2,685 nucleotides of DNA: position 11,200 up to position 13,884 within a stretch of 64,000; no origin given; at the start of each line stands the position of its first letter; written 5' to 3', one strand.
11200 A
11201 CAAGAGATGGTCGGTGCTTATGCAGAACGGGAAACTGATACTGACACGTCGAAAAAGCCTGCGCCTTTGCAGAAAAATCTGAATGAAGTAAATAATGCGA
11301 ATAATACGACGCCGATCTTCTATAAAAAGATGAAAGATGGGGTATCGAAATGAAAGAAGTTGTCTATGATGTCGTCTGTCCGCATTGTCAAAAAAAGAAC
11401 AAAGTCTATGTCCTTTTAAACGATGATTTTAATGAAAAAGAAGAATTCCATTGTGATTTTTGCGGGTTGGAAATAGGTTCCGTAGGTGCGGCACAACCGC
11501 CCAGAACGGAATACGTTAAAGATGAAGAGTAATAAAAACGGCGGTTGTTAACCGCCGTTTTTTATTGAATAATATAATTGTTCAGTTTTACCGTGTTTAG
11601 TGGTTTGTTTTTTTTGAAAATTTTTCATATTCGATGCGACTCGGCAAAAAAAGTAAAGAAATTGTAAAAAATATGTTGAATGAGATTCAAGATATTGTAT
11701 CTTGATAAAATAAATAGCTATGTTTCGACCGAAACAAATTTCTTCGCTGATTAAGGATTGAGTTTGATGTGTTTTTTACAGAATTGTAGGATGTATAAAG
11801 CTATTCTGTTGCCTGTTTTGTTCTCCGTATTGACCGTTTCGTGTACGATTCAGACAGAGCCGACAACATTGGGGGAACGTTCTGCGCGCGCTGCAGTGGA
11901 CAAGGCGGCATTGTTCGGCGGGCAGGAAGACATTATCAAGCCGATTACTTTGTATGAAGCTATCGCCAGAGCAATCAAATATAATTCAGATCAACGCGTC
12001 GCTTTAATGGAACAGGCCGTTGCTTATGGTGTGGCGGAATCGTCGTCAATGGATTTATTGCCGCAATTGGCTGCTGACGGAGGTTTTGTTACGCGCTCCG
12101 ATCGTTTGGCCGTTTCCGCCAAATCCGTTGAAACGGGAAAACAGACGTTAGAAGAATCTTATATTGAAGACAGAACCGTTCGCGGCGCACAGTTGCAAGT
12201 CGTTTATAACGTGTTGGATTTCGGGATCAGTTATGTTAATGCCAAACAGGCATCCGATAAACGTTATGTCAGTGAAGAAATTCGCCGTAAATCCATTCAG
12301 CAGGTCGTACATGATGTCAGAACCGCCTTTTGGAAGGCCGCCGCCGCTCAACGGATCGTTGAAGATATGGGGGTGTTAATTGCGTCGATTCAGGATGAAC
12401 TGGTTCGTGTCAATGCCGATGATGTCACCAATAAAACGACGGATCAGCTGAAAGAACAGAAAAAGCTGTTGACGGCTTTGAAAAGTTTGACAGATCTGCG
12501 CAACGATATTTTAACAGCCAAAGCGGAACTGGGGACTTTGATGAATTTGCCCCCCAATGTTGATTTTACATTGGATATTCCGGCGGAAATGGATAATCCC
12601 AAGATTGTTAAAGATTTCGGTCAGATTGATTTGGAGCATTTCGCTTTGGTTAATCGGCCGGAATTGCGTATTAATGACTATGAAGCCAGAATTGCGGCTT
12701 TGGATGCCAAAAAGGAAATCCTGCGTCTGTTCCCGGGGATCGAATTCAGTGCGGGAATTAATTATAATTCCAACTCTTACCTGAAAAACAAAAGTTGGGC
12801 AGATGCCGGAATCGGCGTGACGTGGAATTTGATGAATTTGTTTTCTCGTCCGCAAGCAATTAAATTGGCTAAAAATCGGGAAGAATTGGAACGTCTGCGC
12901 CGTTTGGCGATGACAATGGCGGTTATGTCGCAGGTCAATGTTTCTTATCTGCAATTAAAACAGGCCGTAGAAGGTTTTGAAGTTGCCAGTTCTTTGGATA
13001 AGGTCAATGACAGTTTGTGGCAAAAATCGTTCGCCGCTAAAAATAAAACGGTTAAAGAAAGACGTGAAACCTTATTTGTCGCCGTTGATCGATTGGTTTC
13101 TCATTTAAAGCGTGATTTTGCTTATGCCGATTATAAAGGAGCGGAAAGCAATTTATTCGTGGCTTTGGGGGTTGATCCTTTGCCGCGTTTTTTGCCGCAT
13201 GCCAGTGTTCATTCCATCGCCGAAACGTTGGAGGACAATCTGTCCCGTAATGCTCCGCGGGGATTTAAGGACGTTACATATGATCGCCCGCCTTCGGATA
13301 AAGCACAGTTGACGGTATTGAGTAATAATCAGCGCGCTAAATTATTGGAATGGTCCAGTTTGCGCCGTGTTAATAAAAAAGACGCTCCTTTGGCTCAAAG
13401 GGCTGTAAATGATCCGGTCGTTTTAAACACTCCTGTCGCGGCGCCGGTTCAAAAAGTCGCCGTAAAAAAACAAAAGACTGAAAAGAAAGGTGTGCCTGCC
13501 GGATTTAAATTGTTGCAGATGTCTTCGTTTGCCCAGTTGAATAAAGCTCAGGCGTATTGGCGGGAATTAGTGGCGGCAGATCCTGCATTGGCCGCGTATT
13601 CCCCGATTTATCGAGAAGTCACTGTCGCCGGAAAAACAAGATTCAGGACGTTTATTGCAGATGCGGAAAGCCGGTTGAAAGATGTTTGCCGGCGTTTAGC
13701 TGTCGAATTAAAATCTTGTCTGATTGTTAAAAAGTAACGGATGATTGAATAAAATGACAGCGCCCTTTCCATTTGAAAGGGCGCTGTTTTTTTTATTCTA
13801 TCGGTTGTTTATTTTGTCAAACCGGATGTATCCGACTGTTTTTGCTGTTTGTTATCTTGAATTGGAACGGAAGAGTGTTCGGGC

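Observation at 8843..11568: Orphan 836-aa soluble protein with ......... motif, translationally coupled to a zinc-ribbon miniprotein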

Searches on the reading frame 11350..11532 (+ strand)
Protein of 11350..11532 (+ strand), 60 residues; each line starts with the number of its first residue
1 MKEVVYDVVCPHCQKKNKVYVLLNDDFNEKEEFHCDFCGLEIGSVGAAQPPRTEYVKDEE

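Call 4: search_protein_families(library=pfam, proteins=[window:11350-11532:+], max_evalue=1)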
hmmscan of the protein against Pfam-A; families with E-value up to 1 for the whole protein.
window:11350-11532:+ (60 aa): 25 families
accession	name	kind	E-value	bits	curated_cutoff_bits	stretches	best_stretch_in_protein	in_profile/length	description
PF12760.12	Zn_ribbon_IS1595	-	0.0026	18.1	25.4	1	8-39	19-44/46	Transposase zinc-ribbon domain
PF09526.16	DUF2387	-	0.0029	18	25.9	1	8-38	9-39/72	Probable metal-binding protein (DUF2387)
PF23320.1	Zn_SUZ12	-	0.0068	16.6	28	0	2-20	18-36/70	Polycomb protein SUZ12-like, Zn domain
PF25206.1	DUF7836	-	0.0094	16.2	26.7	1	1-39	1-37/59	Domain of unknown function (DUF7836)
PF14255.11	Cys_rich_CPXG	-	0.011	16.1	25.2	1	8-23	1-16/52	Cysteine-rich CPXCG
PF05129.18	Zn_ribbon_Elf1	-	0.014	15.9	29.8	1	9-42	24-56/79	Transcription elongation factor Elf1 like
PF16988.10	Vps36-NZF-N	-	0.017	15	27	1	9-40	11-41/65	Vacuolar protein sorting 36 NZF-N zinc-finger domain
PF10058.14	Zn_ribbon_10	-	0.021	15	24.2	1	5-39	20-51/54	ER junction formation factor lunapark, zinc ribbon finger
PF09723.15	Zn_ribbon_8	-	0.029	14.8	34.4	0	8-16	27-35/41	Zinc ribbon domain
PF14471.11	DUF4428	-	0.041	14.2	27.8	0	8-17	21-30/51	Domain of unknown function (DUF4428)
PF03367.19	Zn_ribbon_ZPR1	-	0.044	13.7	23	0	5-17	33-45/56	ZPR1 zinc-finger domain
PF06827.20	zf-FPG_IleRS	-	0.065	13.5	21.3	1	3-15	14-29/30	Zinc finger found in FPG and IleRS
PF08271.17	Zn_Ribbon_TF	-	0.068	13.2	29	1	9-42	2-29/43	TFIIB zinc-binding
PF21344.3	Zn_ribbon_LysW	-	0.072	13.2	27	1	9-42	2-31/46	Alpha-aminoadipate carrier protein LysW-like, globular domain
PF14354.12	Lar_restr_allev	-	0.075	13.7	28.6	1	10-44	6-34/58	Restriction alleviation protein Lar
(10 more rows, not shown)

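Call 5: search_protein_families(library=ncbifam, proteins=[window:11350-11532:+], max_evalue=1)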
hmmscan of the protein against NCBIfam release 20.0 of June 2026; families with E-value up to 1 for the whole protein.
window:11350-11532:+ (60 aa): 4 families
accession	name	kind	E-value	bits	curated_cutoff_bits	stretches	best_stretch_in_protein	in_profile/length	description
TIGR02443.1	TIGR02443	equivalog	0.012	15.4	49.45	1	9-37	11-39/59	YheV family putative zinc ribbon protein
TIGR02605.1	CxxC_CxxC_SSSS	subfamily_domain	0.043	13.9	31.3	0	8-16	27-35/52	FmdB family zinc ribbon protein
TIGR04104.1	cxxc_20_cxxc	subfamily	0.05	14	45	1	9-39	2-32/93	TIGR04104 family putative zinc finger protein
NF041911.1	HVO_0649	equivalog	0.22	11.4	70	1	3-17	45-59/65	HVO_0649 family zinc finger protein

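Call 6: search_protein_families(library=padloc, proteins=[window:11350-11532:+], max_evalue=1)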
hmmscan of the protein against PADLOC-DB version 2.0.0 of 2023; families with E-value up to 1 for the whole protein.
window:11350-11532:+ (60 aa): 1 family
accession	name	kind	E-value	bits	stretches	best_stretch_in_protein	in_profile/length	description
PDLC01702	Cas12g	-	0.035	10.4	1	9-44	699-733/754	Cas12g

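Call 65: find_homologous_proteins(query=window:11350-11532:+, max_evalue=0.01)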
Query window:11350-11532:+ (60 aa): 3 proteins with E <= 0.01 among 3 candidates.
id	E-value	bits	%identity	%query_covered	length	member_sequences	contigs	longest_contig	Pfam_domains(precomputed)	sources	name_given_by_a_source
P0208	6.4e-30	119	86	98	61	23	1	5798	-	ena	-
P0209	3.3e-28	114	78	98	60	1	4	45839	-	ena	-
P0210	7.3e-24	100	69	98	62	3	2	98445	-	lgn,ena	-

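Call 91: find_homologous_proteins(query=A9, max_evalue=0.01)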
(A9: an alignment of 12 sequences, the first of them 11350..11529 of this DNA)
Query A9 (12 sequences) (60 aa, profile of the alignment): 34 proteins with E <= 0.01 among 95 candidates.
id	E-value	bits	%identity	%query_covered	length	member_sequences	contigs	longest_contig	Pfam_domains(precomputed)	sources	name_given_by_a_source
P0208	1.0e-28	117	86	98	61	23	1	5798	-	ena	-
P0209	1.7e-28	116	78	98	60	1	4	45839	-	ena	-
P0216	4.0e-28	115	70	90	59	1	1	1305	-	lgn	-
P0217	1.4e-27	113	67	97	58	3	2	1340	-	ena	-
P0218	4.6e-27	112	64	98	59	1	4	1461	-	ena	-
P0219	1.0e-26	110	67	97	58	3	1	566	-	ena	-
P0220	1.4e-26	110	54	93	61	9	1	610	-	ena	-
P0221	7.1e-26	108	59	100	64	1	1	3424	-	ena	-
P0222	1.6e-25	107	54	97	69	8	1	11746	PF08271.18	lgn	-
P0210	2.8e-25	106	69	98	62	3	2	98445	-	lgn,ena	-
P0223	4.6e-25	105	58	100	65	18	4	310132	-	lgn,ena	-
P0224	9.2e-25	104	57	100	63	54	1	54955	-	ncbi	-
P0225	9.4e-25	104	55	97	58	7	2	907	-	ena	-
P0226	1.1e-24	104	57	90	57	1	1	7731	-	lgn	-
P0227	1.5e-24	103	57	93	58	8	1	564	-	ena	-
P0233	1.2e-21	94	42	90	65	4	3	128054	-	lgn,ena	-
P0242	5.5e-19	86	50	83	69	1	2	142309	-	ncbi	-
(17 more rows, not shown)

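Call 92: find_encoding_contigs(protein=P0233, flank=5000, max_places=2)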
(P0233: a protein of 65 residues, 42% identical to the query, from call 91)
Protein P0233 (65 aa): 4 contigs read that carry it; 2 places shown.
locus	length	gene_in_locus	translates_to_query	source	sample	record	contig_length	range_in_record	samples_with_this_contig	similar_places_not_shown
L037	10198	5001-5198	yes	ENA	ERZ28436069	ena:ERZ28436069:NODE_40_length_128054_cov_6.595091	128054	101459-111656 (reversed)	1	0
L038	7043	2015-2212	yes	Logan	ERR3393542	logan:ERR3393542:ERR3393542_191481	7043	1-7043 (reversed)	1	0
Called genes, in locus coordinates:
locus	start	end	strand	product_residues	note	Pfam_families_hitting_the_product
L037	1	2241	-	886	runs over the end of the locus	PF00690:Cation_ATPase_N, PF00122:E1-E2_ATPase, PF00702:Hydrolase, PF13246:Cation_ATPase, PF00689:Cation_ATPase_C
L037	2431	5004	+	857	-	-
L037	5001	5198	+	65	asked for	-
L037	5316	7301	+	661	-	PF02321:OEP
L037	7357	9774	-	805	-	PF10101:DUF2339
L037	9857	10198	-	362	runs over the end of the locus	-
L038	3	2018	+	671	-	?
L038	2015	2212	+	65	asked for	-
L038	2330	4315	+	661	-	PF02321:OEP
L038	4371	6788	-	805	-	PF10101:DUF2339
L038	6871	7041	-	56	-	?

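Call 93: find_encoding_contigs(protein=P0242, flank=5000, max_places=2)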
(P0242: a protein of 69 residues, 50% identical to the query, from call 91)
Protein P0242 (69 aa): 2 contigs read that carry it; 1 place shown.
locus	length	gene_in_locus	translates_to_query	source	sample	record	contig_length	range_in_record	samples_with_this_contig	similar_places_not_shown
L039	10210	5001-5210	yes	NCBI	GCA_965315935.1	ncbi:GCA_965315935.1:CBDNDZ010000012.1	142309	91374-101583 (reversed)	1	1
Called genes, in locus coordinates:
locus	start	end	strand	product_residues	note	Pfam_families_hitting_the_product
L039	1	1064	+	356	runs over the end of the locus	-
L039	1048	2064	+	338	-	PF04392:ABC_sub_bind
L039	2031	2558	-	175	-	-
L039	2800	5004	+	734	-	PF13281:MAP3K_TRAF_bd (weak), PF20308:TPR-S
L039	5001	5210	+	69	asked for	-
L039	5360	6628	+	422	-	PF00365:PFK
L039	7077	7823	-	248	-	PF12697:Abhydrolase_6, PF12146:Hydrolase_4, PF00561:Abhydrolase_1, PF00975:Thioesterase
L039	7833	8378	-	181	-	PF00857:Isochorismatase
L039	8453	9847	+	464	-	PF00270:DEAD, PF04851:ResIII, PF00271:Helicase_C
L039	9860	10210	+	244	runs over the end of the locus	PF02230:Abhydrolase_2, PF03959:FSH1 (weak), PF01738:DLH (weak), PF00561:Abhydrolase_1 (weak), PF00326:Peptidase_S9 (faint)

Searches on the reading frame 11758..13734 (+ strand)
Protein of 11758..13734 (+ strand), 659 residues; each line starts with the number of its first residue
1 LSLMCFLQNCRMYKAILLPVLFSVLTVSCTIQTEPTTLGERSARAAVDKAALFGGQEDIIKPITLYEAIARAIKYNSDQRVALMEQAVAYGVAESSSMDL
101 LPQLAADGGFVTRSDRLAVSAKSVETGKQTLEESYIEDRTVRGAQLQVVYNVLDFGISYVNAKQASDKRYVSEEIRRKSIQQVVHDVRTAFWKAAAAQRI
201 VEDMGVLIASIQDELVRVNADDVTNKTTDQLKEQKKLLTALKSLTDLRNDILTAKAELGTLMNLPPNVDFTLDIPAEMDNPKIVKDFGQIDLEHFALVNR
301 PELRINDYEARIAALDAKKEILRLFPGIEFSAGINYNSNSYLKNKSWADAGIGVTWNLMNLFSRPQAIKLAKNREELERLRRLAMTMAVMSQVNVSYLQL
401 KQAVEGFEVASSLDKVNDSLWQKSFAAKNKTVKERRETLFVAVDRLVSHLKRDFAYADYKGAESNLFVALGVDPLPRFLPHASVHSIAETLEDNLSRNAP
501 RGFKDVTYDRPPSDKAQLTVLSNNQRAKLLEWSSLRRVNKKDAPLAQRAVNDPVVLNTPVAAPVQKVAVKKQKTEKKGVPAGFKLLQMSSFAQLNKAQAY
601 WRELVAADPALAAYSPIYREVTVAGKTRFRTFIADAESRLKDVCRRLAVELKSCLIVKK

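Call 75: search_protein_families(library=pfam, proteins=[window:11758-13734:+], max_evalue=0.0001)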
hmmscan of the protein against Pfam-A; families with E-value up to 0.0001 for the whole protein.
window:11758-13734:+ (659 aa): 1 family
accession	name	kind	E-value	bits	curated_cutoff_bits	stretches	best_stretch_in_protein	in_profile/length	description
PF02321.23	OEP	-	5.7e-26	91.9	22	2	292-471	4-187/187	Outer membrane efflux protein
